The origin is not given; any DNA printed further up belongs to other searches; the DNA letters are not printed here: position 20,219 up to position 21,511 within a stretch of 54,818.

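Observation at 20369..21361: ERCC4 nuclease fused to an Lsr2-type AT-rich-DNA-binding tail, divergent from a Uma2 nuclease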

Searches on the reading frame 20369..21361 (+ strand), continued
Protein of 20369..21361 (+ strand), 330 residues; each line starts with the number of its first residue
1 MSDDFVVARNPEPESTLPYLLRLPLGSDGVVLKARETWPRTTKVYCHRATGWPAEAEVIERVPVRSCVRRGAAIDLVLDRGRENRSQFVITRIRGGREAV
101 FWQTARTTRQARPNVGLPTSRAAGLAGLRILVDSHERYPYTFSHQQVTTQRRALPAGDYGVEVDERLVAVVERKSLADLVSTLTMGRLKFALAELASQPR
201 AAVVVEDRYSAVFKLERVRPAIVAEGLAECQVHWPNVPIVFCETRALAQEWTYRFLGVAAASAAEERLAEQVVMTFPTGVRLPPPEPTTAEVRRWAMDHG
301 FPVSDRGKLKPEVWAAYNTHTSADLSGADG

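Call 17: search_solved_structures(query=A1, max_evalue=1, show_alignments=3)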
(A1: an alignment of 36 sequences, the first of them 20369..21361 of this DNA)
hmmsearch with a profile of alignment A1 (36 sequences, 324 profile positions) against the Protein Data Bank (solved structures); distinct sequences matched with E-value up to 1: 8.
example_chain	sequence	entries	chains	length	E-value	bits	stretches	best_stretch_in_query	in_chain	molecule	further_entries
1j22_A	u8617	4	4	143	2.2e-07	33.6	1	128-265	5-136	ATP-dependent RNA helicase, putative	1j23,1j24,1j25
2kng_A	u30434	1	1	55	1.1e-05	27.9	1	287-321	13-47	Protein lsr2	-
6qkp_A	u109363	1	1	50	1.7e-05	27.4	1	287-320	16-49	Nucleoid-associated protein Lsr2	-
6qkq_A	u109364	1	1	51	1.8e-05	27.3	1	287-320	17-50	Nucleoid-associated protein Lsr2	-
9pd3_Q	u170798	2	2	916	0.037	16.4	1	91-197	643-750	DNA repair endonuclease XPF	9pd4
6sxa_F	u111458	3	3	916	0.066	15.6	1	93-197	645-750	DNA repair endonuclease XPF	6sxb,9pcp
9qec_A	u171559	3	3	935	0.068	15.6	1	93-197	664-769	DNA repair endonuclease XPF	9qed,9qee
2k48_A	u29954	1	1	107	0.72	12.2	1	142-199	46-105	Nucleoprotein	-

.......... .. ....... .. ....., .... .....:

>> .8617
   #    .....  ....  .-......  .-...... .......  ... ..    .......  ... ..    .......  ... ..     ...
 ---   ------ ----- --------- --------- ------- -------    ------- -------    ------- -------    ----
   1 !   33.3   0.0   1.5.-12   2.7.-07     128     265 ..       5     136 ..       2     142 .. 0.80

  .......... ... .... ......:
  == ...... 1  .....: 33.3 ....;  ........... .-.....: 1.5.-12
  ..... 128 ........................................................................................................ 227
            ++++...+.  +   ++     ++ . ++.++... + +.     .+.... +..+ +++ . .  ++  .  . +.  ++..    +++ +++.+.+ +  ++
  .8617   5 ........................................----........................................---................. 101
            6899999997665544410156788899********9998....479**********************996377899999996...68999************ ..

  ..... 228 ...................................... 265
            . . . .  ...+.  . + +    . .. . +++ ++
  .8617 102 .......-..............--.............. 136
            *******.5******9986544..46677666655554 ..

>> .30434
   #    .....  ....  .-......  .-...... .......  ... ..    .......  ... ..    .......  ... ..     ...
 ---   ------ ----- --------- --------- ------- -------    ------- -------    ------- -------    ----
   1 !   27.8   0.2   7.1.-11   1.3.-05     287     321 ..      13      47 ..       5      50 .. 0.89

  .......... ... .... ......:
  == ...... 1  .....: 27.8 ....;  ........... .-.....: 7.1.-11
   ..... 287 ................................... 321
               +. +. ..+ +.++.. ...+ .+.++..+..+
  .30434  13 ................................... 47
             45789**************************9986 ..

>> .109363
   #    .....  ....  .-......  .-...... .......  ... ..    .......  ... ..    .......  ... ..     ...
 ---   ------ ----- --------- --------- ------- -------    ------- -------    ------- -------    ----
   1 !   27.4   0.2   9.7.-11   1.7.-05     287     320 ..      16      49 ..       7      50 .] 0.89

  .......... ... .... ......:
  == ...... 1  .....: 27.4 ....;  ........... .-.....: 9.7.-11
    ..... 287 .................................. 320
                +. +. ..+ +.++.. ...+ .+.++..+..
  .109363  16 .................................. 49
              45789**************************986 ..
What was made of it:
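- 20750..21187 (+): ERCC4 nuclease domain (residues 128-273). Catalytic residues are D133/E136 (20765-20776), G157-D158-Y159 (20837-20845), E172-R173-K174 (20882-20890) and D178. Hef 1j22 alignment (call 17).
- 21227..21328 (+): Lsr2-type DNA-binding domain (residues 287-320). The RGK minor-groove motif is at 21284-21292. PDB Lsr2 2kng and 6qkp at E 1e-5 (call 17).
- On Lsr2 family (xenogeneic silencer): PDB entries 2kng and 6qkp match at E 1e-5 (call 17).
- Checked: A PDB profile search finds the Hef nuclease 1j22 at E 2e-7, with VDSxE, GDY, ERKS and DL aligned (call 17). The PDB Lsr2 entries 2kng and 6qkp match at E 1e-5 (call 17).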

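Call 30: predict_structure(alignment_id=A1)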
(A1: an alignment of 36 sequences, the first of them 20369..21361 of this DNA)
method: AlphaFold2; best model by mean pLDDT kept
length: 330 residues; sequences in the alignment: 36
mean_pLDDT: 79.8   pTM: 0.54
mean pLDDT of the five models: 79.8, 77.5, 74.2, 71.2, 67.8
residues with pLDDT >= 90: 151; 70-90: 92; 50-70: 48; < 50: 39
segments of 3 or more residues with pLDDT < 50: 89-96, 98-122
pLDDT, mean of each block of 10 residues (from residue 1): 80 87 76 80 63 84 79 68 49 43 37 32 68 97 91 97 95 98 98 96 95 94 91 90 92 90 74 57 80 95 93 94 72
secondary structure, 60 per line:
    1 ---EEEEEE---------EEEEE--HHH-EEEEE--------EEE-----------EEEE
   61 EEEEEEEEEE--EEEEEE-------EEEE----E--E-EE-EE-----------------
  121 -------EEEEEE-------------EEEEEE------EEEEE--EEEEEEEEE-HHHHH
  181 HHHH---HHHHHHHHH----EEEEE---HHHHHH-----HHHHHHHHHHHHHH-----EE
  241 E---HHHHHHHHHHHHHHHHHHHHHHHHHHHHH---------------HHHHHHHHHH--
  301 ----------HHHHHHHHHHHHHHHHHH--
elements in order: E4-9 E19-23 E30-34 E43-45 E57-70 E73-78 E86-89 E128-133 E147-152 E159-163 E166-174 H176-184 H188-196 E201-205 H209-214 H220-233 E239-241 H245-273 H289-298 H311-328
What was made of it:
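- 21227..21328 (+): Helix-loop-helix model at pLDDT 93-95 (call 30).
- On ERCC4 / XPF-Mus81-Hef nuclease superfamily: AF2 gives pLDDT 90-98 over residues 130-260 (call 30). The model shows one long helix, a linker, then the Lsr2 fold (call 30).
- Checked: AF2 models helix 289-298, a loop carrying RGK (306-308), then helix 311-328, at pLDDT 93-95 (call 30).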

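Call 37: fold_search(model_id=the predicted structure, library=pdb)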
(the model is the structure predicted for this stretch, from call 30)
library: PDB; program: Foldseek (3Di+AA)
matches with E <= 10: 956; with E <= 0.001: 28
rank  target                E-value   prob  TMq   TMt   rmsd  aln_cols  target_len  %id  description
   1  1j22                  8.4e-08  1.00  0.34  0.79   3.1       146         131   22  Crystal structure of archaeal XPF/Mus81 homolog, Hef from Pyrococcus furiosus, nuclease domain, selenomet derivative (released 2003-04-22)
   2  1j24                  1.5e-07  1.00  0.33  0.78   3.8       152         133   22  Crystal structure of archaeal XPF/Mus81 homolog, Hef from Pyrococcus furiosus, nuclease domain, Ca cocrystal (released 2003-04-22)
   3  2bhn_B                2.2e-07  1.00  0.32  0.51  10.7       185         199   20  XPF from Aeropyrum pernix (released 2005-02-23)
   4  2bgw_A                2.3e-07  1.00  0.31  0.46  18.7       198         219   20  XPF from Aeropyrum pernix, complex with DNA (released 2005-02-23)
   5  2bgw_B                5.0e-07  1.00  0.31  0.50   5.8       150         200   24  XPF from Aeropyrum pernix, complex with DNA (released 2005-02-23)
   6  9qed_A                5.0e-07  1.00  0.29  0.13  17.2       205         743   20  Cryo-EM structure of the XPF-ERCC1-SLX4(330-555)-SLX4IP complex (released 2025-12-17)
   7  9qec_A                6.0e-07  1.00  0.29  0.13  22.6       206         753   19  Cryo-EM structure of the XPF-ERCC1-XPA complex (released 2025-12-17)
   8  2bhn_C                1.4e-06  1.00  0.30  0.50   9.4       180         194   22  XPF from Aeropyrum pernix (released 2005-02-23)
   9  2bhn_A                1.5e-06  1.00  0.32  0.48  12.7       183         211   22  XPF from Aeropyrum pernix (released 2005-02-23)
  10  9pd4_Q                1.7e-06  1.00  0.31  0.17   3.4       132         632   23  NER dual incision complex - DuIM (released 2026-02-18)
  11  9qee_A                3.0e-06  1.00  0.29  0.14  19.2       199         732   18  Cryo-EM structure of a DNA-bound XPF-ERCC1-SLX4(330-555)-SLX4IP complex (released 2025-12-17)
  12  6sxa_F                4.5e-06  1.00  0.28  0.13  19.9       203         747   19  XPF-ERCC1 Cryo-EM Structure, Apo-form (released 2020-03-11)
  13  9pcp_Q                5.8e-06  1.00  0.30  0.15   3.9       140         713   21  NER dual incision complex - NoG (released 2026-04-01)
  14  6sxb_F                5.8e-06  1.00  0.29  0.14  19.0       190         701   20  XPF-ERCC1 Cryo-EM Structure, DNA-Bound form (released 2020-03-11)
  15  9pd3_Q                6.5e-06  1.00  0.28  0.14  14.5       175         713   20  NER dual incision complex - DuIS (released 2026-02-18)
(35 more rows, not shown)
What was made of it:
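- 20750..21187 (+): TM 0.79 to Hef, with XPF and Mus81 also matched (call 37).
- On ERCC4 / XPF-Mus81-Hef nuclease superfamily: Foldseek finds Hef 1j22 at E 8e-8 and TM 0.79, with XPF and Mus81 also matched (call 37).
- Closest known: Archaeal Hef nuclease domain and short-form XPF. Same: It shares the ERCC4 fold (TM 0.79 to Hef) and the same catalytic motifs (VDxxE, GDY, ERK, xDL) (calls 17, 37).
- Checked: Foldseek gives TM 0.79 to Hef (call 37).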

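Call 38: search_protein_families(library=pfam, alignment_id=A2, max_evalue=0.001)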
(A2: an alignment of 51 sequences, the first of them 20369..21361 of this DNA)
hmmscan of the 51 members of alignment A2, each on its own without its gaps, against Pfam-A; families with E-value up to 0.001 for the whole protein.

A. member 1, window:20369-21361:+ (330 aa): 2 families
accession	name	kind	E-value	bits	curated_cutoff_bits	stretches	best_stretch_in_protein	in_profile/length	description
PF02732.21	ERCC4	-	1.8e-17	64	24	1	132-255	1-140/140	ERCC4 domain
PF23359.1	Lsr2_DNA-bd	-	2.1e-09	37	26.9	1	287-318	4-35/37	Lsr2 DNA-binding domain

B. families by the number of members that match (of 51 scanned): 14 families
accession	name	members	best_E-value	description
PF02732.21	ERCC4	28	1.8e-17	ERCC4 domain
PF23359.1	Lsr2_DNA-bd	7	8.6e-17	Lsr2 DNA-binding domain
PF13701.12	DDE_Tnp_1_4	2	2.9e-09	Transposase DDE domain group 1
PF00580.27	UvrD-helicase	1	2.1e-48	UvrD/REP helicase N-terminal domain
PF20256.3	MoCoBD_2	1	9.1e-38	Molybdopterin cofactor-binding domain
PF13245.12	AAA_19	1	1.2e-13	AAA domain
PF01451.26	LMWPc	1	6.1e-11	Low molecular weight phosphotyrosine protein phosphatase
PF08241.18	Methyltransf_11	1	2.9e-08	Methyltransferase domain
PF13649.12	Methyltransf_25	1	1.1e-06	Methyltransferase domain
PF01627.28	Hpt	1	3e-06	Hpt domain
PF12802.13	MarR_2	1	4.6e-05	MarR family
PF08220.18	HTH_DeoR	1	4.9e-05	DeoR-like helix-turn-helix domain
PF22168.2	DIP2311-like_C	1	9.8e-05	Transcriptional regulator DIP2311-like, C-terminal domain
PF12840.13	HTH_20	1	0.00089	Helix-turn-helix domain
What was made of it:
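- Tried and rejected: Architectures of representatives at 50% identity (call 38).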

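Call 39: search_dna_similar(query=window:20369-21361:+, collection=plasmids, mode=protein, max_rows=25)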
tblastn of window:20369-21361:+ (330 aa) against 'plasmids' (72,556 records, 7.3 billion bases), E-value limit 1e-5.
Records with a match: 23; places in all: 26; records where one place covers at least 80% of the query: 22.
Best place of each record, by identity: <60% 23.
By first word of the organism name: Mycobacterium 14; Rhodococcus 6; Pseudonocardia 1; Streptomyces 1; Mycolicibacterium 1.
By predicted mobility (MOB-suite, as given by PLSDB): non-mobilizable 16; mobilizable 7.
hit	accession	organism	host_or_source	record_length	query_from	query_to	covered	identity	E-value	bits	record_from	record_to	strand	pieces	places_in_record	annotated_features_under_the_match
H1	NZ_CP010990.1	Pseudonocardia sp. EC080625-04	Apterostigma dentigerum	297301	4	317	95%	58.6%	8e-105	343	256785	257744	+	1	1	ERCC4 domain-containing protein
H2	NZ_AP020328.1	Mycobacterium avium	-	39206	5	323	97%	56.9%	2e-108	353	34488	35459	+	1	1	ERCC4 domain-containing protein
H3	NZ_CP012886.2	Mycobacterium intracellulare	sputum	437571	5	323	97%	56.9%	3e-108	353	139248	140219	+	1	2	ERCC4 domain-containing protein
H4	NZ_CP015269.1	Mycobacterium intracellulare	cell culture,heated-cooler unit water ...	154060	5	323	97%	56.9%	1e-107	351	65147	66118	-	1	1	ERCC4 domain-containing protein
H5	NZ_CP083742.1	Mycobacterium ulcerans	Cynoglossus semilaevis,whole ...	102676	4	317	95%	56.7%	2e-108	353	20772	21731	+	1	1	ERCC4 domain-containing protein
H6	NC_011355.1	Mycobacterium liflandii 128FXT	-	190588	4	317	95%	56.7%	2e-108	353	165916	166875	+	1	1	ERCC4 domain-containing protein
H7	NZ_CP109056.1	Streptomyces sp. NBC_01304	-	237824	4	318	95%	56.4%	1e-103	340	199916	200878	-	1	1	histone-like nucleoid-structuring protein Lsr2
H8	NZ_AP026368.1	Mycobacterium pseudoshottsii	Sardinops melanostictus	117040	4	316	95%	56.6%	5e-107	350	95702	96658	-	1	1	ERCC4 domain-containing protein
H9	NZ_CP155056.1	Mycobacterium pseudoshottsii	Argyrosomus regius,spleen tissue,spleen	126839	4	316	95%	56.6%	5e-107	350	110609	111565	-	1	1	ERCC4 domain-containing protein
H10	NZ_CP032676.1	Rhodococcus rhodochrous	cell culture,soil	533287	4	319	96%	55.1%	3e-105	344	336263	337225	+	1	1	ERCC4 domain-containing protein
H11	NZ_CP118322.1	Rhodococcus sp. DK176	pure culture,crude oil-contaminated soil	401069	1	317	96%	54.9%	5e-99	327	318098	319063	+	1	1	histone-like nucleoid-structuring protein Lsr2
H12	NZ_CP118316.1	Rhodococcus sp. DK180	pure culture,crude oil-contaminated soil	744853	1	317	96%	54.9%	5e-99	327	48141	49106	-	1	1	histone-like nucleoid-structuring protein Lsr2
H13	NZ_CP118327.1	Rhodococcus sp. DK17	pure culture,crude oil-contaminated soil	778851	1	317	96%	54.9%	5e-99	327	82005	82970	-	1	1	histone-like nucleoid-structuring protein Lsr2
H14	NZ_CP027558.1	Rhodococcus rhodochrous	mixed culture,sewage tank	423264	4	319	96%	54.8%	4e-105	344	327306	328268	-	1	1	ERCC4 domain-containing protein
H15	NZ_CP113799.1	Rhodococcus pyridinivorans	sediment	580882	4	318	95%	55.0%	9e-105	343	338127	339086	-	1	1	ERCC4 domain-containing protein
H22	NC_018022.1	Mycolicibacterium chubuense NBB4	-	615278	4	322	97%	54.1%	2e-98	325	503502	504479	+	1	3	ERCC4 domain-containing protein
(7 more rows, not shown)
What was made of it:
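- Full-length homologues occur on 22 of the 23 matching plasmids, from Mycobacterium (including pMUM002 and 21-kb M. intracellulare and M. lentiflavum plasmids), Rhodococcus, Pseudonocardia and Streptomyces (call 39). One record holds 3 copies and another holds 2 (call 39).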

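Call 40: search_dna_similar(query=window:20369-21361:+, collection=phages, mode=protein, max_rows=25)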
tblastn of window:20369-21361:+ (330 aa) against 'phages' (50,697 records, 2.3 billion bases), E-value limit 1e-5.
Records with a match: 2; places in all: 2; records where one place covers at least 80% of the query: 0.
Best place of each record, by identity: <60% 2.
By first word of the organism name: Halorubrum 2.
By host as written in the record: Halorubrum sp. 2.
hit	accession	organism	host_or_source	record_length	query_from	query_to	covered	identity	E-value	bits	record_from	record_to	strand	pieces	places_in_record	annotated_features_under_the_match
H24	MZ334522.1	Halorubrum tailed virus 27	Halorubrum sp.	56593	105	253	45%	33.1%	7e-9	63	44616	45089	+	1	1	ERCC4 endonuclease | hypothetical protein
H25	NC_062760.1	Halorubrum tailed virus 27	Halorubrum sp.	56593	105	253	45%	33.1%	7e-9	63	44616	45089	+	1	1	ERCC4-type nuclease | hypothetical protein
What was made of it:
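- Closest known: ERCC4-type nucleases of phages. Different: These matches cover only the ERCC4 core, and no phage record holds a full-length homologue (call 40).
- The family is absent from 50,697 phage records (call 40). The family is absent from phages (call 40).
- Tried and rejected: No full-length homologue occurs in 50,697 phage records (call 40).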

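Call 51: get_annotated_region(hit=H6, flank=7000)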
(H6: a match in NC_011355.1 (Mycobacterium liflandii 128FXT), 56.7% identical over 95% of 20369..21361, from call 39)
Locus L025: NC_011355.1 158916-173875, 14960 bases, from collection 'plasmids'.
description: Mycobacterium liflandii 128FXT plasmid pMUM002, complete sequence
organism: Mycobacterium liflandii 128FXT (NCBI taxid 459424)
taxonomy: Bacteria; Actinomycetota; Actinomycetes; Mycobacteriales; Mycobacteriaceae; Mycobacterium; Mycobacterium liflandii; Mycobacterium liflandii 128FXT
host: -; source: -; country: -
typing (MOB-suite, as given by PLSDB): non-mobilizable; replicon rep_cluster_441
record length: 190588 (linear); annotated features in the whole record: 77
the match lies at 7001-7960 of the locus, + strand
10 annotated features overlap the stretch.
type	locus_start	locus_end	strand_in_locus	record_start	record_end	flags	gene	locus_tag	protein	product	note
CDS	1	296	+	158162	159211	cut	-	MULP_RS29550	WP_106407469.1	ketoacyl-ACP synthase III family protein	-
CDS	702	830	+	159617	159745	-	-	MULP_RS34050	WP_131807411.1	transposase family protein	-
CDS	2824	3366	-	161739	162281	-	-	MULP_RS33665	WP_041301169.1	hypothetical protein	-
CDS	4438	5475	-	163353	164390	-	-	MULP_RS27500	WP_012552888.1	tyrosine-type recombinase/integrase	GO:0015074 - DNA integration [Evidence IEA]; GO:0006310 - DNA recombination [Evidence IEA]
CDS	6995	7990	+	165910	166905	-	-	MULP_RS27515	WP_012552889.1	ERCC4 domain-containing protein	-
CDS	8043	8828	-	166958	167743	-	istB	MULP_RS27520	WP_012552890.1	IS21-like element helper ATPase IstB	-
CDS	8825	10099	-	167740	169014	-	-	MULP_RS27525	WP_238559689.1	IS21 family transposase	-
CDS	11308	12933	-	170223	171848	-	-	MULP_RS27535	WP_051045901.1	DEAD/DEAH box helicase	-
CDS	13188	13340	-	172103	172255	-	-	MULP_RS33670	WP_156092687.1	hypothetical protein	-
CDS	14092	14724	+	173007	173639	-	-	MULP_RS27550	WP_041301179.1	hypothetical protein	-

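Call 52: get_annotated_region(hit=H7, flank=7000)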
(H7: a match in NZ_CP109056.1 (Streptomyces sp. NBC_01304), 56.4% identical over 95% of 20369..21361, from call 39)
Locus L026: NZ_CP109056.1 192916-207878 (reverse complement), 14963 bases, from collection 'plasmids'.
description: Streptomyces sp. NBC_01304 plasmid unnamed1, complete sequence
organism: Streptomyces sp. NBC_01304 (NCBI taxid 2903818)
taxonomy: Bacteria; Actinomycetota; Actinomycetes; Kitasatosporales; Streptomycetaceae; Streptomyces; Streptomyces sp. NBC 01304
host: -; source: -; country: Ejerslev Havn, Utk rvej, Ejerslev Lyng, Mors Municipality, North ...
typing (MOB-suite, as given by PLSDB): non-mobilizable
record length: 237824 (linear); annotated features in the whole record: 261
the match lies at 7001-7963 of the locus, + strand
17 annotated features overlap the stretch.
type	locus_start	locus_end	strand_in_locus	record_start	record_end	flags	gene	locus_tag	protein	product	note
CDS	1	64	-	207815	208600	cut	-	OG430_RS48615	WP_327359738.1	DUF6192 family protein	-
CDS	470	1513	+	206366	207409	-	-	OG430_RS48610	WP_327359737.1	hypothetical protein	-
CDS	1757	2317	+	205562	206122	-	-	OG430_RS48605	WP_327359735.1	hypothetical protein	-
CDS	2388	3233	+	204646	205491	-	-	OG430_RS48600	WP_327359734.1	hypothetical protein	-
CDS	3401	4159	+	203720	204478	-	-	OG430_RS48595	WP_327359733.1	toxin glutamine deamidase domain-containing protein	-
CDS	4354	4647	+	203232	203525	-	-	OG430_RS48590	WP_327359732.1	hypothetical protein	-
CDS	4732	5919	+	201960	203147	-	-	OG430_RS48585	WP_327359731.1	hypothetical protein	-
CDS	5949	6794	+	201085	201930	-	-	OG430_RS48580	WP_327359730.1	hypothetical protein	-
CDS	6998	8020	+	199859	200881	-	-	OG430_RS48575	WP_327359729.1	histone-like nucleoid-structuring protein Lsr2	-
CDS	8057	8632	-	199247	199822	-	-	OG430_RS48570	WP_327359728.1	hypothetical protein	-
CDS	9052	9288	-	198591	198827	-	-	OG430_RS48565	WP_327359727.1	hypothetical protein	-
CDS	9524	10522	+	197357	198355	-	-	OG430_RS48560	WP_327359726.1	DUF932 domain-containing protein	-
CDS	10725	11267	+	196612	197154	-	-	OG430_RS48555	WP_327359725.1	hypothetical protein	-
CDS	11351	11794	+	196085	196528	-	-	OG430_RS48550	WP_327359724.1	hypothetical protein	-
CDS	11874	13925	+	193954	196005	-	ligA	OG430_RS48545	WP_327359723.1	NAD-dependent DNA ligase LigA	GO:0006281 - DNA repair [Evidence IEA]; GO:0006260 - DNA replication [Evidence IEA]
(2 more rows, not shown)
